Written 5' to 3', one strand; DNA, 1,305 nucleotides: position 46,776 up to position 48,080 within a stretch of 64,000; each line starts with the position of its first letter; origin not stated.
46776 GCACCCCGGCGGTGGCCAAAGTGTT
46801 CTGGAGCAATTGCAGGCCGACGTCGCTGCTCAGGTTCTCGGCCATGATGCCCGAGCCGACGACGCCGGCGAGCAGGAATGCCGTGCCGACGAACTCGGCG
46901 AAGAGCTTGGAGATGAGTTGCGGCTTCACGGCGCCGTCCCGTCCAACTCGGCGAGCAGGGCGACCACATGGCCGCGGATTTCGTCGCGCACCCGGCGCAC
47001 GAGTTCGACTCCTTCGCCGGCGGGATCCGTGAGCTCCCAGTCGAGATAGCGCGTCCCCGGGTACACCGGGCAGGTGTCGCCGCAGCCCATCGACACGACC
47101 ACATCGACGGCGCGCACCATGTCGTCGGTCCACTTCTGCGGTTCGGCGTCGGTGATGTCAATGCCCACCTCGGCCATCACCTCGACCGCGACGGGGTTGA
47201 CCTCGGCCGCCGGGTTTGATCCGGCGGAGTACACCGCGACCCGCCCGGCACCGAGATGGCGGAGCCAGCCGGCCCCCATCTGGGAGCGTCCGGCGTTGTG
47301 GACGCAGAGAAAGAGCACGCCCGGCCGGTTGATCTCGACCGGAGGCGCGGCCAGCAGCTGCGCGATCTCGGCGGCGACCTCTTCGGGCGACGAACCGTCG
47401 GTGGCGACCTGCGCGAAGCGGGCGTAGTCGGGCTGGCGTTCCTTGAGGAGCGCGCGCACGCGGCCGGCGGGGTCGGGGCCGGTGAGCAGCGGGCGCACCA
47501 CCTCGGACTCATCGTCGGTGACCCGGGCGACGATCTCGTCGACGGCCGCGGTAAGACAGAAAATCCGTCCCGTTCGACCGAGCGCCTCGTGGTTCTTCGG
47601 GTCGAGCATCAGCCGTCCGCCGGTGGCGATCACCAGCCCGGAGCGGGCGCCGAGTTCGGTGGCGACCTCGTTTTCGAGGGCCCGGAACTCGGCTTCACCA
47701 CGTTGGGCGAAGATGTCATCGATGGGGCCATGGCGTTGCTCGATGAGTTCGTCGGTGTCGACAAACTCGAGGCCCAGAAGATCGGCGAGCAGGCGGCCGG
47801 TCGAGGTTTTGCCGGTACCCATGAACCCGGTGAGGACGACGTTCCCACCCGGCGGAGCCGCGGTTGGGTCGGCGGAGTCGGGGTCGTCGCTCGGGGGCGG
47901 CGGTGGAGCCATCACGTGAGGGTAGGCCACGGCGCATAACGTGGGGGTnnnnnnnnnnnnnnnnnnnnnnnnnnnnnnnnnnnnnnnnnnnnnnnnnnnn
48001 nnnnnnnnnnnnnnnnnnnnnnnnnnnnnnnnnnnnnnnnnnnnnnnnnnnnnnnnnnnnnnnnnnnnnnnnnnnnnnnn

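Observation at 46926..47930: Single ORF fusing shikimate kinase (AroK) to a thioredoxin-type arsenate reductase (ArsC)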

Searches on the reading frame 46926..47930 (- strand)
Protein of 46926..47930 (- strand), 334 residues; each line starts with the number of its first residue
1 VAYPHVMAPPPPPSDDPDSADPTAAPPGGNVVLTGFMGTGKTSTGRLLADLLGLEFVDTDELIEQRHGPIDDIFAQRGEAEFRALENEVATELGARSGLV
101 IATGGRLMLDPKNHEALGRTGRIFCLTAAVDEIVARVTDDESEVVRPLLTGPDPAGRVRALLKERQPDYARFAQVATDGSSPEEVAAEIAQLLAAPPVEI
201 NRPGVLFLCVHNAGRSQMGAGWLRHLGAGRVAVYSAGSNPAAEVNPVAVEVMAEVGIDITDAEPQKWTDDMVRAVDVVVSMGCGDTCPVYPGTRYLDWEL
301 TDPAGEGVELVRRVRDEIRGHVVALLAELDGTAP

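Call 3: search_protein_families(library=pfam, proteins=[window:46926-47930:-], max_evalue=0.01)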
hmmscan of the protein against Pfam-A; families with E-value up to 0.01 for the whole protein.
window:46926-47930:- (334 aa): 4 families
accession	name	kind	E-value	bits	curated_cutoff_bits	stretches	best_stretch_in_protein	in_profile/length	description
PF01202.28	SKI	-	1.4e-38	133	22.1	1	37-193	1-158/159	Shikimate kinase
PF01451.26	LMWPc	-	7.4e-16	59.1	23.2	1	205-326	1-144/144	Low molecular weight phosphotyrosine protein phosphatase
PF13238.12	AAA_18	-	0.00025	21.9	29.4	1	31-140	1-111/128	AAA domain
PF13401.12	AAA_22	-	0.0023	18.7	27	0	29-55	6-32/130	AAA domain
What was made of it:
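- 47346..47843 (-): Shikimate kinase module (aa 30-195): Walker A K41/T42, D58-T-D60, R83, G104-G105-R106, LID R146 (RPLL), R165. Pfam SKI 1.4e-38 (call 3).
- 46929..47318 (-): Arsenate reductase module (aa 205-334), LMW-PTP fold: P-loop C209-X5-R215-S216, resolving cysteines C283 and C287 (CGDTC), and a DP motif. Pfam LMWPc 7.4e-16 (call 3).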

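Call 4: search_protein_families(library=ncbifam, proteins=[window:46926-47930:-], max_evalue=0.01)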
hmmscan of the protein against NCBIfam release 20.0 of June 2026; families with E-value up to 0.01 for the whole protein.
window:46926-47930:- (334 aa): 18 families
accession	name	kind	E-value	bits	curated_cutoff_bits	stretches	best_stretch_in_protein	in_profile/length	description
NF010553.0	PRK13947.1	equivalog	6.4e-39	133.9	204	1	30-191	3-163/173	shikimate kinase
NF010554.0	PRK13948.1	equivalog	8.7e-37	126.5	217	1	27-193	9-173/192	shikimate kinase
NF010552.0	PRK13946.1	equivalog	3e-32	111.8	186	1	29-195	24-189/198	shikimate kinase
NF002988.0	PRK03731.1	equivalog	2.5e-28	99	161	1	31-195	5-170/174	shikimate kinase AroL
NF003456.0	PRK05057.1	equivalog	1.7e-26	93.2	195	1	30-194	6-171/173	shikimate kinase AroK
TIGR02689.1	ars_reduc_gluta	equivalog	7.7e-26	90.8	157.6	1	205-325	3-125/126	arsenate reductase, glutathione/glutaredoxin type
NF040667.1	hom_kin_desulfo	exception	2.1e-23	83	197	1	30-193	2-162/163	homoserine kinase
NF010555.0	PRK13949.1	equivalog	1.3e-22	80.7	180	1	31-153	4-125/175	shikimate kinase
NF010556.0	PRK13951.1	equivalog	2.1e-22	79.7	560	1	31-184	3-150/492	bifunctional shikimate kinase AroK/3-dehydroquinate synthase AroB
NF010053.0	PRK13530.1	subfamily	6.4e-22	78.3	215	1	204-322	5-125/133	arsenate reductase (thioredoxin)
TIGR02691.1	arsC_pI258_fam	equivalog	6.5e-21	74.9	174.3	1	205-323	1-127/129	arsenate reductase (thioredoxin)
NF010627.0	PRK14021.1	equivalog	1.4e-18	66.6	565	1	31-201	9-182/542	bifunctional shikimate kinase/3-dehydroquinate synthase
NF006610.0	PRK09169.1-4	subfamily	5.3e-18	63.1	4299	1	24-171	2861-3006/3056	hypothetical protein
NF006015.0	PRK08154.1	subfamily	5.8e-18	65.1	204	1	30-192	138-298/314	anaerobic benzoate catabolism transcriptional regulator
NF001866.0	PRK00625.1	equivalog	1.7e-10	41.3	142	1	30-137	2-113/173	shikimate kinase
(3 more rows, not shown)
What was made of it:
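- On Thioredoxin-coupled LMW-PTP-fold arsenate reductase (Cg_ArsC1' / pI258 ArsC class): 74.9 against 174.3, and 90.8 against 157.6 bits (call 4).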

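Call 6: find_homologous_proteins(query=window:46926-47930:-, max_evalue=0.00001)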
Query window:46926-47930:- (334 aa): 5713 proteins with E <= 0.00001 among 8000 candidates; the best 120 are listed.
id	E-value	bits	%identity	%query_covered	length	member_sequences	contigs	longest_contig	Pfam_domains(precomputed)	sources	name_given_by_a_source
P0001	1.8e-213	726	100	98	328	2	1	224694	PF01451.28,PF01202.29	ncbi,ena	-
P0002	2.4e-94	335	67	38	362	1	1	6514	PF21234.3,PF01451.28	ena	-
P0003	4.1e-85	304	59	39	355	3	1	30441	PF21234.3,PF01451.28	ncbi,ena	-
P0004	2.0e-70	256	-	-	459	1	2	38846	PF12840.14,PF01022.27,PF01451.28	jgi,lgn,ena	-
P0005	2.3e-70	256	63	39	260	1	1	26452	PF01451.28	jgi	jgi:protein-tyrosine-phosphatase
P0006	3.2e-70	255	61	39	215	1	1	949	PF01451.28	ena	-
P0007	1.1e-69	254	-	-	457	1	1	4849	PF21234.3,PF01451.28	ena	-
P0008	3.6e-69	252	57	39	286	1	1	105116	PF01451.28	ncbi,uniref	ncbi:low molecular weight phosphatase family protein [Nocardia sp. NPDC057455]|uniref:arsenate reduc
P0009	1.6e-68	250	58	44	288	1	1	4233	PF01451.28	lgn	-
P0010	1.8e-67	246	62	39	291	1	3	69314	PF01451.28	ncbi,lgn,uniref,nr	ncbi:hypothetical protein GCM10009720_05310 [Yaniella flava]|uniref:Phosphotyrosine protein phosphat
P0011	2.3e-67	246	67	39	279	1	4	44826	PF01451.28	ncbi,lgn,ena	-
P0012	3.9e-67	245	67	39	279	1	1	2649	PF01451.28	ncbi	-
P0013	7.9e-67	244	67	39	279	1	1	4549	PF01451.28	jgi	-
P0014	8.0e-67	244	64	38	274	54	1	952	PF01451.28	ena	-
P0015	1.4e-66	243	58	44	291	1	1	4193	PF01451.28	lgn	-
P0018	1.3e-65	240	52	53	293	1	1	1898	PF21234.3,PF01451.28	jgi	jgi:arsenate reductase (thioredoxin)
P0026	1.3e-59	221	62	38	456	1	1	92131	PF21234.3,PF01451.28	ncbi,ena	-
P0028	2.0e-59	220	62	51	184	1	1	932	PF01202.29,PF13238.13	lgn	-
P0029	3.3e-59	219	62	51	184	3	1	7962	PF01202.29,PF13238.13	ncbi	-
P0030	1.3e-58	217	63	50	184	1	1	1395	PF01202.29,PF13238.13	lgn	-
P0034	7.2e-58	215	56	58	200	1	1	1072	PF01202.29,PF13238.13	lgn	-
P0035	7.8e-58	215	62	51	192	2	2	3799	PF01202.29,PF13238.13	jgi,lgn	jgi:shikimate kinase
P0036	9.9e-58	214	76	38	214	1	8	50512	PF21234.3,PF01451.28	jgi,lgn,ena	jgi:protein-tyrosine-phosphatase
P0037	1.7e-57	214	71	37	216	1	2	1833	PF21234.3,PF01451.28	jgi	jgi:protein-tyrosine-phosphatase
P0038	2.5e-57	213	58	55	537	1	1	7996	PF13671.13,PF01202.29,PF13238.13,PF24621.3,PF01761.27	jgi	jgi:shikimate kinase/3-dehydroquinate synthase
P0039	2.9e-57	213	59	57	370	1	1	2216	PF13671.13,PF01202.29,PF13238.13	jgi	jgi:shikimate kinase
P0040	2.9e-57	213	64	49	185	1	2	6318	PF13671.13,PF13189.13,PF01202.29,PF13238.13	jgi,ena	-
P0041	3.1e-57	213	59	53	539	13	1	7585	PF13671.13,PF01202.29,PF13238.13,PF24621.3,PF01761.27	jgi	jgi:3-dehydroquinate synthase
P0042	3.5e-57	213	61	51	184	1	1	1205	PF01202.29,PF13238.13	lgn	-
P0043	6.4e-57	212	58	56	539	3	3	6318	PF01202.29,PF13238.13,PF24621.3,PF01761.27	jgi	jgi:shikimate kinase/3-dehydroquinate synthase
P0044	8.2e-57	211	63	50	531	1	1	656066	PF13671.13,PF13189.13,PF01202.29,PF13238.13,PF24621.3,PF01761.27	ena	-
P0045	8.2e-57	211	63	50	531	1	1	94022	PF13671.13,PF13189.13,PF01202.29,PF13238.13,PF24621.3,PF01761.27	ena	-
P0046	8.2e-57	211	63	50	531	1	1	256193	PF13671.13,PF13189.13,PF01202.29,PF13238.13,PF24621.3,PF01761.27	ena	-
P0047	9.3e-57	211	63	50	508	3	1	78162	PF13671.13,PF13189.13,PF01202.29,PF13238.13,PF24621.3,PF01761.27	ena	-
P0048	1.3e-56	211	57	53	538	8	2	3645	PF01202.29,PF13238.13,PF24621.3,PF01761.27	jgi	jgi:3-dehydroquinate synthase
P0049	1.4e-56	211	70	40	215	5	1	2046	PF21234.3,PF01451.28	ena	-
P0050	1.4e-56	211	70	40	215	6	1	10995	PF21234.3,PF01451.28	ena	-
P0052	1.7e-56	210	55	58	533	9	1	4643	PF13671.13,PF01202.29,PF13238.13,PF24621.3,PF01761.27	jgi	-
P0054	1.8e-56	210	60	49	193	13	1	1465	PF13671.13,PF01202.29,PF13238.13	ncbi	-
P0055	2.6e-56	210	69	40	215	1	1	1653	PF21234.3,PF01451.28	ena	-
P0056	2.7e-56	210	62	50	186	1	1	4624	PF01202.29,PF13238.13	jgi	jgi:shikimate kinase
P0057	3.4e-56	209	57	53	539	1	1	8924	PF01202.29,PF13238.13,PF24621.3,PF01761.27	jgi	jgi:3-dehydroquinate synthase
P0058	3.5e-56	209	70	39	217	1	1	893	PF21234.3,PF01451.28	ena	-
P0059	4.0e-56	209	69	38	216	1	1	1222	PF21234.3,PF01451.28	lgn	-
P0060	4.3e-56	209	61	50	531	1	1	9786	PF13671.13,PF01202.29,PF13238.13,PF24621.3,PF01761.27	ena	-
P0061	4.3e-56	209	61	51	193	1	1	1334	PF01202.29,PF13238.13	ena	-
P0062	4.5e-56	209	58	53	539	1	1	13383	PF01202.29,PF13238.13,PF24621.3,PF01761.27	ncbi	ncbi:MAG TPA: 3-dehydroquinate synthase [Jiangellaceae bacterium]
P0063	4.7e-56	209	71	40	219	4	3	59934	PF21234.3,PF01451.28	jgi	jgi:protein-tyrosine-phosphatase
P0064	4.7e-56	209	57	53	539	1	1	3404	PF01202.29,PF13238.13,PF24621.3,PF01761.27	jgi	jgi:3-dehydroquinate synthase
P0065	4.7e-56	209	57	53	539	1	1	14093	PF01202.29,PF13238.13,PF24621.3,PF01761.27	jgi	jgi:3-dehydroquinate synthase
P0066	4.9e-56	209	61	50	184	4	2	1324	PF01202.29,PF13238.13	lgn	-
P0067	5.3e-56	209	66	44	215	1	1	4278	PF21234.3,PF01451.28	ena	-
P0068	5.8e-56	209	63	50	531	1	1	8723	PF13671.13,PF01202.29,PF13238.13,PF24621.3,PF01761.27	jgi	jgi:shikimate kinase / 3-dehydroquinate synthase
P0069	6.7e-56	208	70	40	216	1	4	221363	PF21234.3,PF01451.28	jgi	jgi:arsenate reductase (thioredoxin)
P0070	7.3e-56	208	69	39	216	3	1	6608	PF21234.3,PF01451.28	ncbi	-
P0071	7.5e-56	208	69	40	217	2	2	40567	PF21234.3,PF01451.28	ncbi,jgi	ncbi:MAG: arsenate reductase ArsC [Acidimicrobiia bacterium]|jgi:arsenate reductase (thioredoxin)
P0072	8.3e-56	208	72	38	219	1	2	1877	PF21234.3,PF01451.28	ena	-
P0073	1.0e-55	208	63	50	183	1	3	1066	PF01202.29,PF13238.13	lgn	-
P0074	1.4e-55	207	72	38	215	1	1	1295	PF21234.3,PF01451.28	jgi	jgi:arsenate reductase (thioredoxin)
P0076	1.6e-55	207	60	52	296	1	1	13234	PF01202.29,PF13238.13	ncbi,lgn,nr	ncbi:MAG: shikimate kinase [Acidimicrobiales bacterium]|nr:shikimate kinase [Acidimicrobiales bacter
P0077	1.7e-55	207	56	56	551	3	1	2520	PF01202.29,PF13238.13,PF24621.3,PF01761.27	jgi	jgi:shikimate kinase / 3-dehydroquinate synthase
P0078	2.1e-55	207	58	55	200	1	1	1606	PF13671.13,PF01202.29,PF13238.13,PF13191.13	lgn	-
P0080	2.4e-55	207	70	38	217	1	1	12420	PF21234.3,PF01451.28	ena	-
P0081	2.5e-55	207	61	51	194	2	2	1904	PF13401.13,PF01202.29,PF13238.13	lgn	-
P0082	2.7e-55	206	72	38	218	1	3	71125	PF21234.3,PF01451.28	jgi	jgi:protein-tyrosine-phosphatase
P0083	2.9e-55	206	70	38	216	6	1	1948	PF21234.3,PF01451.28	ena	-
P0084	3.7e-55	206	70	40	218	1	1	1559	PF21234.3,PF01451.28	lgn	-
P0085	4.0e-55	206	57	53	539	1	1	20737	PF01202.29,PF13238.13,PF24621.3,PF01761.27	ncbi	ncbi:MAG: 3-dehydroquinate synthase [Acidimicrobiales bacterium]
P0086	4.0e-55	206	62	50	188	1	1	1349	PF13671.13,PF13189.13,PF01202.29,PF13238.13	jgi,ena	-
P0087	4.2e-55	206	62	51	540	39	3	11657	PF13671.13,PF01202.29,PF24621.3,PF01761.27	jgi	jgi:3-dehydroquinate synthase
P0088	4.4e-55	206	61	48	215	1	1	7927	PF21234.3,PF01451.28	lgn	-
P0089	5.0e-55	206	60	51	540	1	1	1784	PF01202.29,PF24621.3,PF01761.27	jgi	jgi:3-dehydroquinate synthase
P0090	5.2e-55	206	58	53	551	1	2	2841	PF13671.13,PF01202.29,PF24621.3,PF01761.27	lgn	-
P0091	5.3e-55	205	71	38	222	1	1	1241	PF21234.3,PF01451.28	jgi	jgi:protein-tyrosine-phosphatase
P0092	5.4e-55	205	60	50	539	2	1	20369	PF13671.13,PF01202.29,PF13238.13,PF24621.3,PF01761.27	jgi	jgi:shikimate kinase / 3-dehydroquinate synthase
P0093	5.6e-55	205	71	38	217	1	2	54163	PF21234.3,PF01451.28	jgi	jgi:arsenate reductase (thioredoxin)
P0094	5.7e-55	205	60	50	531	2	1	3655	PF13671.13,PF01202.29,PF13238.13,PF24621.3,PF01761.27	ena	-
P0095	6.6e-55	205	70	38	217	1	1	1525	PF21234.3,PF01451.28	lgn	-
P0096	7.1e-55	205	68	38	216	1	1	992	PF21234.3,PF01451.28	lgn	-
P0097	9.0e-55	205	63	49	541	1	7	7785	PF13671.13,PF01202.29,PF24621.3,PF01761.27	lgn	-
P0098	1.0e-54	205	72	38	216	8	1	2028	PF21234.3,PF01451.28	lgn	-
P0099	1.1e-54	204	60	51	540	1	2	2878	PF13671.13,PF01202.29,PF24621.3,PF01761.27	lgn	-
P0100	1.1e-54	204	59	52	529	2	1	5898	PF01202.29,PF24621.3,PF01761.27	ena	-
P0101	1.4e-54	204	64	41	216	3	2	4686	PF21234.3,PF01451.28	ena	-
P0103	1.5e-54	204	60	51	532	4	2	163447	PF13671.13,PF01202.29,PF24621.3,PF01761.27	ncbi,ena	-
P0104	1.5e-54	204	68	40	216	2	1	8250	PF21234.3,PF01451.28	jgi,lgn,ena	-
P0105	1.5e-54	204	63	49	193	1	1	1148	PF01202.29,PF13238.13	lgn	-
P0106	1.6e-54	204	68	40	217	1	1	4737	PF21234.3,PF01451.28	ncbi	ncbi:MAG: arsenate reductase ArsC [Acidimicrobiia bacterium]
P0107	1.6e-54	204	61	51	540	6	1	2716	PF13671.13,PF01202.29,PF24621.3,PF01761.27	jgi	jgi:3-dehydroquinate synthase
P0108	1.7e-54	204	61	54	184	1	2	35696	PF13671.13,PF01202.29,PF13238.13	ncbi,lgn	-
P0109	1.9e-54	204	58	52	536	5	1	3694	PF01202.29,PF13238.13,PF24621.3,PF01761.27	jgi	jgi:shikimate kinase / 3-dehydroquinate synthase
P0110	1.9e-54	204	61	50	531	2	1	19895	PF13671.13,PF13189.13,PF01202.29,PF13238.13,PF24621.3,PF01761.27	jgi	jgi:shikimate kinase / 3-dehydroquinate synthase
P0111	1.9e-54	204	69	40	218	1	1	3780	PF21234.3,PF01451.28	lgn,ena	-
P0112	2.0e-54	204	58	52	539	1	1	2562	PF01202.29,PF13238.13,PF24621.3,PF01761.27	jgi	jgi:shikimate kinase / 3-dehydroquinate synthase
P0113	2.1e-54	204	59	52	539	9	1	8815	PF13671.13,PF13189.13,PF01202.29,PF13238.13,PF24621.3,PF01761.27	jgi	jgi:shikimate kinase/3-dehydroquinate synthase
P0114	2.1e-54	204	55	54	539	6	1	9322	PF13671.13,PF01202.29,PF13238.13,PF24621.3,PF01761.27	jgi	jgi:3-dehydroquinate synthase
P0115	2.2e-54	203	62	50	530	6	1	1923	PF01202.29,PF24621.3,PF01761.27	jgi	jgi:3-dehydroquinate synthase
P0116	2.5e-54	203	69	38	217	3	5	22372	PF21234.3,PF01451.28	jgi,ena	jgi:arsenate reductase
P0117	2.5e-54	203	59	51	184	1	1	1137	PF13671.13,PF01202.29,PF13238.13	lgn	-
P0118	2.6e-54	203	60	51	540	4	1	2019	PF13671.13,PF01202.29,PF24621.3,PF01761.27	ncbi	-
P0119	2.9e-54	203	68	39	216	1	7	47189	PF21234.3,PF01451.28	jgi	jgi:arsenate reductase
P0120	3.0e-54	203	59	53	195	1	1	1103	PF13189.13,PF01202.29,PF13238.13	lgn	-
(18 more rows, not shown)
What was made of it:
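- AroK-AroB fusions are common in related Acidimicrobiia (call 6).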

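Call 7: find_encoding_contigs(protein=P0001, flank=10000, max_places=6)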
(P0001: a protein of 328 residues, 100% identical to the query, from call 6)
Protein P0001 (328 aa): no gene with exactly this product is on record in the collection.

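Call 8: list_cluster_members(proteins=[P0001, P0002, P0003, P0029, P0036])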
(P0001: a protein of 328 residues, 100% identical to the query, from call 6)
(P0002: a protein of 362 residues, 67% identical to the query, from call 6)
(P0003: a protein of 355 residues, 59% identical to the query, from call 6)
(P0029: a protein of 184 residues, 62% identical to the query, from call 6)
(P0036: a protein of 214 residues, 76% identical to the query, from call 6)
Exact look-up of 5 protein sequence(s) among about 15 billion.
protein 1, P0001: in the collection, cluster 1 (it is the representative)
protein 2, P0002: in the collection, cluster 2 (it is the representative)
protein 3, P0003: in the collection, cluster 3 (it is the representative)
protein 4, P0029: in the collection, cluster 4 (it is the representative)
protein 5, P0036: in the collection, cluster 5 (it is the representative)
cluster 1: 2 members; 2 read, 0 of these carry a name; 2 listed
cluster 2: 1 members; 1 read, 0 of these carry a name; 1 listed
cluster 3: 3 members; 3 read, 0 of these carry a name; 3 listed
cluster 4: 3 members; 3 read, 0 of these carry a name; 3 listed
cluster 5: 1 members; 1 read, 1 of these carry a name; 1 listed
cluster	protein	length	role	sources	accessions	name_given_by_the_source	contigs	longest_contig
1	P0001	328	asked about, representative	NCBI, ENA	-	-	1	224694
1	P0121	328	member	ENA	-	-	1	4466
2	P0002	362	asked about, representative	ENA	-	-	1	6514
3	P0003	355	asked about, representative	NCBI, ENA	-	-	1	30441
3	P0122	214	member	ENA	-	-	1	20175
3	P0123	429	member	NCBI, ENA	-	-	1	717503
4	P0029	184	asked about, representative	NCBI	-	-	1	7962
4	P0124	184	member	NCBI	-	-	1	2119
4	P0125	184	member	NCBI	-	-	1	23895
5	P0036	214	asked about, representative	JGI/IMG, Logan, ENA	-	protein-tyrosine-phosphatase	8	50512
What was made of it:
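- The protein cluster has only two members (call 8).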

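Call 10: find_encoding_contigs(protein=P0121, flank=10000, max_places=6)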
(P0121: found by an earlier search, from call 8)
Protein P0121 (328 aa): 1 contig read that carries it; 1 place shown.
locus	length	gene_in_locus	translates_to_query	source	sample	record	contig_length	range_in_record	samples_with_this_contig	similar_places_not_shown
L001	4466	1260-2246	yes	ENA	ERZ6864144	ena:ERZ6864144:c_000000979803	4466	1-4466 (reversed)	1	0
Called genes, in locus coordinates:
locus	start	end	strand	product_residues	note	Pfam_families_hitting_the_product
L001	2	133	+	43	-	?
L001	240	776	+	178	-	PF00484:Pro_CA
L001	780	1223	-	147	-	PF01220:DHquinase_II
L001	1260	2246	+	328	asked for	PF01202:SKI, PF01451:LMWPc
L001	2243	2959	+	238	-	PF00230:MIP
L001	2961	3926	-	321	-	PF13469:Sulfotransfer_3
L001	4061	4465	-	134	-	?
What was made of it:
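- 46926..47912 (-): Fusion gene aroK-arsC: 328 aa from ATG 47912 plus stop at 46926-46928. An alternative GTG start at 47930 gives 334 aa, which is the numbering used below. Database gene calls of 328 aa, P0001 and P0121 (calls 6, 8, 10).
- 46213..46929 (-): MIP-family channel gene (238 aa). Its GTG start overlaps the fusion's TGA stop (GTGA). Putative As(OH)3 exit channel. Same gene call in L001 (call 10).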

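Call 14: find_encoding_contigs(protein=P0029, flank=6000, max_places=4)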
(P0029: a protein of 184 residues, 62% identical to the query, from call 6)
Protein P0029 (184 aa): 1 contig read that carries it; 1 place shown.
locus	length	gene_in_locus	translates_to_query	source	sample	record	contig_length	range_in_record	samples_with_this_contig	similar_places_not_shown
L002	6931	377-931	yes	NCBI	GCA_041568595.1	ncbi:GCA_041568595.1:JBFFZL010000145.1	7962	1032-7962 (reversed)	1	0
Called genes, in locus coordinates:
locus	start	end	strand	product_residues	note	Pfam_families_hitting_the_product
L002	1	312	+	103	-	?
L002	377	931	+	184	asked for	PF13238:AAA_18 (weak), PF01202:SKI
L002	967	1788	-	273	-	PF08379:Bact_transglu_N, PF01841:Transglut_core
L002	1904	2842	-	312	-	PF04168:Alpha-E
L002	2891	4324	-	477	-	PF04174:CP_ATPgrasp_1, PF14403:CP_ATPgrasp_2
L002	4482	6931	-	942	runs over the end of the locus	PF00311:PEPcase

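Call 15: find_encoding_contigs(protein=P0036, flank=6000, max_places=4)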
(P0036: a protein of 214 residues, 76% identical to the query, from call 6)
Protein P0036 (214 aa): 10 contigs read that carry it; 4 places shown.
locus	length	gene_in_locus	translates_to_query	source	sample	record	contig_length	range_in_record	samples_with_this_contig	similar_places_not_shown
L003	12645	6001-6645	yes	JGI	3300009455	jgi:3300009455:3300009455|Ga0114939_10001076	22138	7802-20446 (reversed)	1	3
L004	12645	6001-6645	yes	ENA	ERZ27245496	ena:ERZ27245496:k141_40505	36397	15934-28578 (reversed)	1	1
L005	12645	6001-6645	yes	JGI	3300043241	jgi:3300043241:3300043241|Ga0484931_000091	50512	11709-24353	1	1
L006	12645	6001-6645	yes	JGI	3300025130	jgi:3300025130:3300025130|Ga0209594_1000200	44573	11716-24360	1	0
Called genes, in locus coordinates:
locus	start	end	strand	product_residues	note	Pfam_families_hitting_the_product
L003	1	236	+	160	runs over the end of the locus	-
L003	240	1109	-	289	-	PF00535:Glycos_transf_2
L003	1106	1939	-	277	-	PF02152:FolB, PF01288:HPPK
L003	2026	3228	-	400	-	PF00232:Glyco_hydro_1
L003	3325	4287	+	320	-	-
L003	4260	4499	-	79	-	PF00550:PP-binding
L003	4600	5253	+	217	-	PF01022:HTH_5 (weak), PF12840:HTH_20, PF01451:LMWPc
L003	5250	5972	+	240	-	PF00230:MIP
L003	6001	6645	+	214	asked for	PF21234:Phosphatase-like_N, PF01451:LMWPc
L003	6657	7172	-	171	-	PF07681:DoxX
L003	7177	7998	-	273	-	PF00378:ECH_1, PF16113:ECH_2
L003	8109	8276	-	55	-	-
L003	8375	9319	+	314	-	PF06863:DUF1254, PF06742:DUF1214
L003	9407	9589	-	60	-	-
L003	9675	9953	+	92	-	PF01022:HTH_5, PF12840:HTH_20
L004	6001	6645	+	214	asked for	PF21234:Phosphatase-like_N, PF01451:LMWPc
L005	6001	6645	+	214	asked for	PF21234:Phosphatase-like_N, PF01451:LMWPc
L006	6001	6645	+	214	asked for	PF21234:Phosphatase-like_N, PF01451:LMWPc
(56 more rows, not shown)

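Call 16: find_encoding_contigs(protein=P0108, flank=6000, max_places=4)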
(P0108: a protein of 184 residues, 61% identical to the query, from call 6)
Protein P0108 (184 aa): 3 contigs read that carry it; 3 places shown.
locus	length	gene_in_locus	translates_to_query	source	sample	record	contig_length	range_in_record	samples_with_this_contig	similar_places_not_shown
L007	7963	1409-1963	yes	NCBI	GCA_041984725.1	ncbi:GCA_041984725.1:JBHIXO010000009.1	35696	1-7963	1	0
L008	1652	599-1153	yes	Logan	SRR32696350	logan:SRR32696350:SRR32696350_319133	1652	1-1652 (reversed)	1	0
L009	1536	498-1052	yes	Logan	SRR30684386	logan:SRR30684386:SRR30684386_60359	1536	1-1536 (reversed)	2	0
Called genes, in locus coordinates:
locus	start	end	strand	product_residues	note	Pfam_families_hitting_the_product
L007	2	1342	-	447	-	?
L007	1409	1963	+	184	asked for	PF13238:AAA_18 (weak), PF13671:AAA_33 (weak), PF01202:SKI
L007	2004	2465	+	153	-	PF00582:Usp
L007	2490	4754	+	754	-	PF00384:Molybdopterin, PF01568:Molydop_binding (weak)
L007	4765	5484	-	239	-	PF12867:DinB_2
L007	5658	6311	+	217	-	PF09394:Inhibitor_I42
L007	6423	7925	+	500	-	PF05787:PhoX, PF07676:PD40 (weak)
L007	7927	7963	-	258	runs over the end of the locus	PF00378:ECH_1, PF16113:ECH_2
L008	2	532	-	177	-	?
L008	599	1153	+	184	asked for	PF13238:AAA_18 (weak), PF13671:AAA_33 (weak), PF01202:SKI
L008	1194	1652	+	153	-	PF00582:Usp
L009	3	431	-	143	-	?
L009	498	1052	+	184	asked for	PF13238:AAA_18 (weak), PF13671:AAA_33 (weak), PF01202:SKI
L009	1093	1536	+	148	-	?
